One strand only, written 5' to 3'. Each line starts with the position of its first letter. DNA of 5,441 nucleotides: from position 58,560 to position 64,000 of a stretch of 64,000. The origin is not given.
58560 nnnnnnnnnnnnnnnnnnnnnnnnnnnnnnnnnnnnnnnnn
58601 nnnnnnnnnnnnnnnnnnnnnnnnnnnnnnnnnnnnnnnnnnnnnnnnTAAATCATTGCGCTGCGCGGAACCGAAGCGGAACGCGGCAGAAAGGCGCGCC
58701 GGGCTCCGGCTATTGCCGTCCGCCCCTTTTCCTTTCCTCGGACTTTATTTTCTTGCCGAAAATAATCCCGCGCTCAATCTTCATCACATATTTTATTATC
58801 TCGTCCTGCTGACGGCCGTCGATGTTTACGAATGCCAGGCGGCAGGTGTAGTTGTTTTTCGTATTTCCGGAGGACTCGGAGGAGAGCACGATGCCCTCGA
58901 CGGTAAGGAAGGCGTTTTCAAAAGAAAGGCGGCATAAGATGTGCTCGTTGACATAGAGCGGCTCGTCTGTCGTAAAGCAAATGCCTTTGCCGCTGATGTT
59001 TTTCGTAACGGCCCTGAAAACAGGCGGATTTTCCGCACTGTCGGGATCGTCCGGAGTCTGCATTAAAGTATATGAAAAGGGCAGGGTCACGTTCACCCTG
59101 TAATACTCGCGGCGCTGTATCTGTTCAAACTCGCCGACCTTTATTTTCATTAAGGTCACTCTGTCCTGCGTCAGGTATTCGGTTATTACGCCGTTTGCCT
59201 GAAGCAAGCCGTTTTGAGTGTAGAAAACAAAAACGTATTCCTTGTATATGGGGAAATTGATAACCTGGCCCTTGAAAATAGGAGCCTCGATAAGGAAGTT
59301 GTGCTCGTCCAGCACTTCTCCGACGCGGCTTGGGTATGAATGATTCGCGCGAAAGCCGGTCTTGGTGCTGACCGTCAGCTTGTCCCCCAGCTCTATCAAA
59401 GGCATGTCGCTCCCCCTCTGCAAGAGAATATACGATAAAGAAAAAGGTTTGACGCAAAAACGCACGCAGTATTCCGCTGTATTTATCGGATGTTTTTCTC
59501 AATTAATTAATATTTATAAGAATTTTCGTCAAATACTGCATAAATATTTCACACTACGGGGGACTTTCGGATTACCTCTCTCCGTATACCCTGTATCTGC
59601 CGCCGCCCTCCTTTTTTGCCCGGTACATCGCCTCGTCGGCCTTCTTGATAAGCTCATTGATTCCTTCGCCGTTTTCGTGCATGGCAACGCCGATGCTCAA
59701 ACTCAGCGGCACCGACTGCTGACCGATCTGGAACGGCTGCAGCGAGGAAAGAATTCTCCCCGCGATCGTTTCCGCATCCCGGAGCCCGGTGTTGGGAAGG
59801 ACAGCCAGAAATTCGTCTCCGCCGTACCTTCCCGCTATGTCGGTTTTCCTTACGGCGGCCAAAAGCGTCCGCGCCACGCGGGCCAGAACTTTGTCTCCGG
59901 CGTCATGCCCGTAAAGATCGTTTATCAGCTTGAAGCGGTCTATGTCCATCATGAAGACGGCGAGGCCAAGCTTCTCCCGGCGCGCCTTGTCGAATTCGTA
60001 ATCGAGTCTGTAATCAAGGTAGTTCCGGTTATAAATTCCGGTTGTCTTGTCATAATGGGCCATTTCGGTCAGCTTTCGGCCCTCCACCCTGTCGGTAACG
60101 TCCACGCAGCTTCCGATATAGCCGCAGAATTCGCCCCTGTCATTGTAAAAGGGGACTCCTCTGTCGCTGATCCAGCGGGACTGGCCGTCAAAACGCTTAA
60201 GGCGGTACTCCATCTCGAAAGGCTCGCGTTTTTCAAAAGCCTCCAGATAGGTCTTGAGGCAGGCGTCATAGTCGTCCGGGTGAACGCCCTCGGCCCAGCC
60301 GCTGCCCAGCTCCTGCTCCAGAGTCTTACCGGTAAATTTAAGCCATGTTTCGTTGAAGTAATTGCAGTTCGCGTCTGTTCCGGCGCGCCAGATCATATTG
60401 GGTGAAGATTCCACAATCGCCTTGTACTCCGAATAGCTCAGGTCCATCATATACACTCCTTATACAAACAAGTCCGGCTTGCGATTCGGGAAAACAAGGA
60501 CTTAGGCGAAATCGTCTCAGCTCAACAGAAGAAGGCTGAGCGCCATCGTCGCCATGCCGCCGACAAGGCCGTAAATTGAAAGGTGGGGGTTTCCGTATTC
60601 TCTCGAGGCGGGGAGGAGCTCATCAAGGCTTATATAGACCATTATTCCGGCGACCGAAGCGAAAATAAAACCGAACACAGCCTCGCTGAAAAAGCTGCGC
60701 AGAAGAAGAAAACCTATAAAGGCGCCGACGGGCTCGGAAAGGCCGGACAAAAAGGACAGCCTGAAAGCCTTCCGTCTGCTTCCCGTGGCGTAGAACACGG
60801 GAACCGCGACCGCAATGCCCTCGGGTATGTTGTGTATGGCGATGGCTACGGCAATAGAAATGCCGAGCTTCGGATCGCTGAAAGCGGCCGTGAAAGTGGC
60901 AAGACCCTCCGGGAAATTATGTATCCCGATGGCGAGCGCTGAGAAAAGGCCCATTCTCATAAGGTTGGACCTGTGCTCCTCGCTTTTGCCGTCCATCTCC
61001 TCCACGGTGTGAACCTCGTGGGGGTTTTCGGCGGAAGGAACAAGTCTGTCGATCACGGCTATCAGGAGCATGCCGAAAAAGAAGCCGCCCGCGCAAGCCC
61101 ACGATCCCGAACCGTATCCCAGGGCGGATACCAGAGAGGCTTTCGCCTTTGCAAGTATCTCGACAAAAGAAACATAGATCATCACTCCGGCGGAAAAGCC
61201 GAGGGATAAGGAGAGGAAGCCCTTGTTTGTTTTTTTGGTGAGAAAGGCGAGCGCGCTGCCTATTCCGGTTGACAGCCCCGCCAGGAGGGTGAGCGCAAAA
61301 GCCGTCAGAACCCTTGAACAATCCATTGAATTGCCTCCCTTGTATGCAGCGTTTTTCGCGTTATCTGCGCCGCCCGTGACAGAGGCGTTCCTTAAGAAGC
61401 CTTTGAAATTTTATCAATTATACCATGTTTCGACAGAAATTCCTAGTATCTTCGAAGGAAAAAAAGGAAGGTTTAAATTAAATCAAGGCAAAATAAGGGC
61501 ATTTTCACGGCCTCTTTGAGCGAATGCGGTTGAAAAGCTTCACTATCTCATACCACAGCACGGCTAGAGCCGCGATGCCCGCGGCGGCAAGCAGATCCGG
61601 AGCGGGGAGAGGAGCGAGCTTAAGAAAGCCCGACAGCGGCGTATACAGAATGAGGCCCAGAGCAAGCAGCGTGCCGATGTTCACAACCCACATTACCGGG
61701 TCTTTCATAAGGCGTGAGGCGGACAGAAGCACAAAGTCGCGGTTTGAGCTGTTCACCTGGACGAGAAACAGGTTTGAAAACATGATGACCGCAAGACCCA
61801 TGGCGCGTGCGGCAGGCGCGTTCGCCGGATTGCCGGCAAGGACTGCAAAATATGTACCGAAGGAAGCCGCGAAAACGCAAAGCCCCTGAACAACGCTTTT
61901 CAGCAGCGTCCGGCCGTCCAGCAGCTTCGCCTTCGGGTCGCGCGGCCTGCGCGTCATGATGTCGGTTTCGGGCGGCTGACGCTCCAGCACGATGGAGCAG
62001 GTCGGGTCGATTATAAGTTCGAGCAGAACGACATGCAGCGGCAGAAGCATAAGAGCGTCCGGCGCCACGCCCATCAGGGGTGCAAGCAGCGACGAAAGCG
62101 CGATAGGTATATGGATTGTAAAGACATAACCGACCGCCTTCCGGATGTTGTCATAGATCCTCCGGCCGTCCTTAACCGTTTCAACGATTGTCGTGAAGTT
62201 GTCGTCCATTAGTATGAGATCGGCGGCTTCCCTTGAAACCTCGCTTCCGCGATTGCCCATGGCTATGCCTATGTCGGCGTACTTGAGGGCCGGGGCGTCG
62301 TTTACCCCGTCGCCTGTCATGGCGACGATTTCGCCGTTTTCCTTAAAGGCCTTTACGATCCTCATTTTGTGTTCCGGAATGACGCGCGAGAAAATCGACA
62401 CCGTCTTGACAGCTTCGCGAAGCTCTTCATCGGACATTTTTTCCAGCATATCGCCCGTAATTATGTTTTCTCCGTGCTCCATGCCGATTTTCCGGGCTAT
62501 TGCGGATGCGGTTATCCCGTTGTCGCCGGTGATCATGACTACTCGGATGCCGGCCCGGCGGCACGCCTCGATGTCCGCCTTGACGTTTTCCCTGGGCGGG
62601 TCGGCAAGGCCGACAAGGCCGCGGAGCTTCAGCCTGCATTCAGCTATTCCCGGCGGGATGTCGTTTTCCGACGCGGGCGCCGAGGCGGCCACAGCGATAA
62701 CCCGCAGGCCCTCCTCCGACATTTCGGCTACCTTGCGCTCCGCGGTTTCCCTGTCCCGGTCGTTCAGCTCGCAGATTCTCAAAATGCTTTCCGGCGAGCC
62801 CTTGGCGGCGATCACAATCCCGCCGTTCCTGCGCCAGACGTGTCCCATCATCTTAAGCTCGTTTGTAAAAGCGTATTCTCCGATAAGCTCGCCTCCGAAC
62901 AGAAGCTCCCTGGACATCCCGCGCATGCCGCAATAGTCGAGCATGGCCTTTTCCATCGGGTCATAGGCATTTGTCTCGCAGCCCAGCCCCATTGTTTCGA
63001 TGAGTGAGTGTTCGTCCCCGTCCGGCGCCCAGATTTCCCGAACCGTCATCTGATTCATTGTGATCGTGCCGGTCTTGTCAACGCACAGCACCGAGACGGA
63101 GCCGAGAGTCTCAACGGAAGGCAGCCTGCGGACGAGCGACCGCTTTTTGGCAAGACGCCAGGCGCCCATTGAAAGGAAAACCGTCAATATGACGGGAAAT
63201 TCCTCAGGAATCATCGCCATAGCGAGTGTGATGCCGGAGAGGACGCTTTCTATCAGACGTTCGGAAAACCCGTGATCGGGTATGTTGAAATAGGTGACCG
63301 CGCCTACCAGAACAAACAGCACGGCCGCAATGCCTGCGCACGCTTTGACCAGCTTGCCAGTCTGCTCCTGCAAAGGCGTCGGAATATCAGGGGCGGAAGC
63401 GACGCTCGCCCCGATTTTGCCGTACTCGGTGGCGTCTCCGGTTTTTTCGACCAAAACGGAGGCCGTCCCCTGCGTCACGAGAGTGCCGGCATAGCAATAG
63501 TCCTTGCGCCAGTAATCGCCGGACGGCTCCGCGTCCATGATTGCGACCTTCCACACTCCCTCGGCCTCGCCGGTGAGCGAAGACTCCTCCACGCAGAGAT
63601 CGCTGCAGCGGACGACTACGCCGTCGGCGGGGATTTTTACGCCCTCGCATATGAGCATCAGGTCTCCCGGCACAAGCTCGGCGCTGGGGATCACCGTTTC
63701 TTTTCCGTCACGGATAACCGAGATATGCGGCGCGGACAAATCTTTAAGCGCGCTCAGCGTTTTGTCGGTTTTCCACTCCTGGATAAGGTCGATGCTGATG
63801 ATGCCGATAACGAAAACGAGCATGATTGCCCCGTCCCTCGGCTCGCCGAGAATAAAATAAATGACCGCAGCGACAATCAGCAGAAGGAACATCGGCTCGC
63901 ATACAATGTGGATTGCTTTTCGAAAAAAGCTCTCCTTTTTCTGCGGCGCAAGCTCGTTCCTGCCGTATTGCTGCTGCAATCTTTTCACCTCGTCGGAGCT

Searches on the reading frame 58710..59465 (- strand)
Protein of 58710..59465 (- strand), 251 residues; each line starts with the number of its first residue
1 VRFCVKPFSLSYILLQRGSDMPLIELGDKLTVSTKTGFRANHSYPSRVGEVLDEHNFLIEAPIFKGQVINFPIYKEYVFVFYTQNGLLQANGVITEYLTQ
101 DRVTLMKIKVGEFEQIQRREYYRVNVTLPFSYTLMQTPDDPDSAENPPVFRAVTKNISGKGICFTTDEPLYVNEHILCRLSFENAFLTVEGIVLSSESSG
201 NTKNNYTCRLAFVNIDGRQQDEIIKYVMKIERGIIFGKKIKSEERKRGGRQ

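Call 8: search_protein_families(library=pfam, proteins=[window:58710-59465:-])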
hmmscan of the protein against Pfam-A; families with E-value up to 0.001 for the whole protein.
window:58710-59465:- (251 aa): 2 families
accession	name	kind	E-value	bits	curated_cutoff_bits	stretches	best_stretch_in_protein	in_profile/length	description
PF07238.19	PilZ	-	5.2e-11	43.2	22.5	1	117-228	1-101/102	PilZ domain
PF12945.12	PilZNR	-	5.1e-07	30.2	23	1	26-108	2-82/85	Flagellar protein YcgR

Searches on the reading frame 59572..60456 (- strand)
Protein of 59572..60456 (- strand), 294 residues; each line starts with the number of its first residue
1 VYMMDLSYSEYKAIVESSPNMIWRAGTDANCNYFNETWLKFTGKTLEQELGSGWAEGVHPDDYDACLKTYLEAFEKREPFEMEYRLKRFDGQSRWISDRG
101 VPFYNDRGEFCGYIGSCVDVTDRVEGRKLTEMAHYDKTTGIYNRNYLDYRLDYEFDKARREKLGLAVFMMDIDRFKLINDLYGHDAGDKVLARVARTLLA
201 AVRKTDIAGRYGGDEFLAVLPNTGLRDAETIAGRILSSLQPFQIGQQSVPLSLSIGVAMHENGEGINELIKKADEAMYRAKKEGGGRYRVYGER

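Call 8: search_protein_families(library=pfam, proteins=[window:59572-60456:-])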
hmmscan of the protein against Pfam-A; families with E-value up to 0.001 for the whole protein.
window:59572-60456:- (294 aa): 8 families
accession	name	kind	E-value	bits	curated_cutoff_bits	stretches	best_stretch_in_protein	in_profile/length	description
PF00990.26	GGDEF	-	2e-47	161.4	23.8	1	133-285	1-159/161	Diguanylate cyclase, GGDEF domain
PF08447.18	PAS_3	-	7.1e-17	61.9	25.6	1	33-115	3-87/89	PAS fold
PF00989.32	PAS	-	2.1e-13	50.7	22.6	1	10-119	2-112/113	PAS fold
PF08448.16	PAS_4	-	2.3e-10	41.1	23.1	1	15-124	1-109/110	PAS fold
PF13426.13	PAS_9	-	4.9e-09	36.8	27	1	33-122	15-103/103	PAS domain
PF24898.2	GGDEF_GdpP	-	1.5e-05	25.7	30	1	171-286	2-114/126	Cyclic-di-AMP phosphodiesterase GdpP-like, GGDEF domain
PF22335.1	Cas10-Cmr2_palm2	-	5e-05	23.9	27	1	211-287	56-129/133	Cas10/Cmr2, second palm domain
PF13188.13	PAS_8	-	8e-05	22.8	21.8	1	11-63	3-55/65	PAS domain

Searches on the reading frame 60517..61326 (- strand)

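Call 7: search_protein_families(library=pfam, proteins=[window:60517-61326:-])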
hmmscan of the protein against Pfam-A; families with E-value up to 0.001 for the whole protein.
window:60517-61326:- (269 aa): 1 family
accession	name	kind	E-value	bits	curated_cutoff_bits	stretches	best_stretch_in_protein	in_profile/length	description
PF02535.28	Zip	-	1.2e-37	130.4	35.1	2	102-263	156-321/323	ZIP Zinc transporter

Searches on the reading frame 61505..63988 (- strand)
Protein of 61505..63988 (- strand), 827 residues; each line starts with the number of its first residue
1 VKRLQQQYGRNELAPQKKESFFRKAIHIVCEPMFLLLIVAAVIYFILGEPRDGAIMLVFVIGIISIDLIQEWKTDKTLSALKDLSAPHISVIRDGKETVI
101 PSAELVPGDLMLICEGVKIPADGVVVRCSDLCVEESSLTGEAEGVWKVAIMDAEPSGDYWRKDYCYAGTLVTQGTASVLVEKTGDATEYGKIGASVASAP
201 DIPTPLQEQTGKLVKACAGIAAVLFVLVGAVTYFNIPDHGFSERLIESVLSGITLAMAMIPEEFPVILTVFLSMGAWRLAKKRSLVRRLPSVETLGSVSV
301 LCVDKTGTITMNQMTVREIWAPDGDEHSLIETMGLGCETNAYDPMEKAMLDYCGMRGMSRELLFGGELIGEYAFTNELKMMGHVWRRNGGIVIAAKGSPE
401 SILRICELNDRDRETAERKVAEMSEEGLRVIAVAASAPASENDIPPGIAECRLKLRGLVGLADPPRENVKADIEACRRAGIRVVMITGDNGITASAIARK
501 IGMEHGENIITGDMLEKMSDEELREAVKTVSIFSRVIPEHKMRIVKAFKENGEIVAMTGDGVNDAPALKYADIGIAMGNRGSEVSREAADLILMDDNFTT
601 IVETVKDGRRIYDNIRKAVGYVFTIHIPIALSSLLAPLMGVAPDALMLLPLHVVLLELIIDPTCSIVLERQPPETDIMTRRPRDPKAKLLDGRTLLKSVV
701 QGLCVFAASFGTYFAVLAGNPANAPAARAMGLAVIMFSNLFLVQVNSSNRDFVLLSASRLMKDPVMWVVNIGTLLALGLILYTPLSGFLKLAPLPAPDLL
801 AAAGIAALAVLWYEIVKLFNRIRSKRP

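Call 7: search_protein_families(library=pfam, proteins=[window:61505-63988:-])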
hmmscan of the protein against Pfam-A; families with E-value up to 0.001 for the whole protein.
window:61505-63988:- (827 aa): 7 families
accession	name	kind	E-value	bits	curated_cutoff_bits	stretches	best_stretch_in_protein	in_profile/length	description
PF00122.25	E1-E2_ATPase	-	1.1e-43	149.3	28.1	1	84-282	2-181/181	E1-E2 ATPase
PF00689.26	Cation_ATPase_C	-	3.7e-36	125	27.3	1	646-819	2-175/175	Cation transporting ATPase, C-terminus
PF00702.32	Hydrolase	-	2.2e-18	67.8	26.4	1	300-572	3-191/191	haloacid dehalogenase-like hydrolase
PF00690.31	Cation_ATPase_N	-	1.1e-08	35.1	20.4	1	3-43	28-68/69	Cation transporter/ATPase, N-terminus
PF08282.18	Hydrolase_3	-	8.9e-05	22.8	20.9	1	545-593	196-243/255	haloacid dehalogenase-like hydrolase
PF12710.13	HAD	-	9e-05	23.4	27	1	407-569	33-189/189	haloacid dehalogenase-like hydrolase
PF13246.12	Cation_ATPase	-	0.00026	21.4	21.7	1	343-407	22-89/91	Cation transport ATPase (P-type)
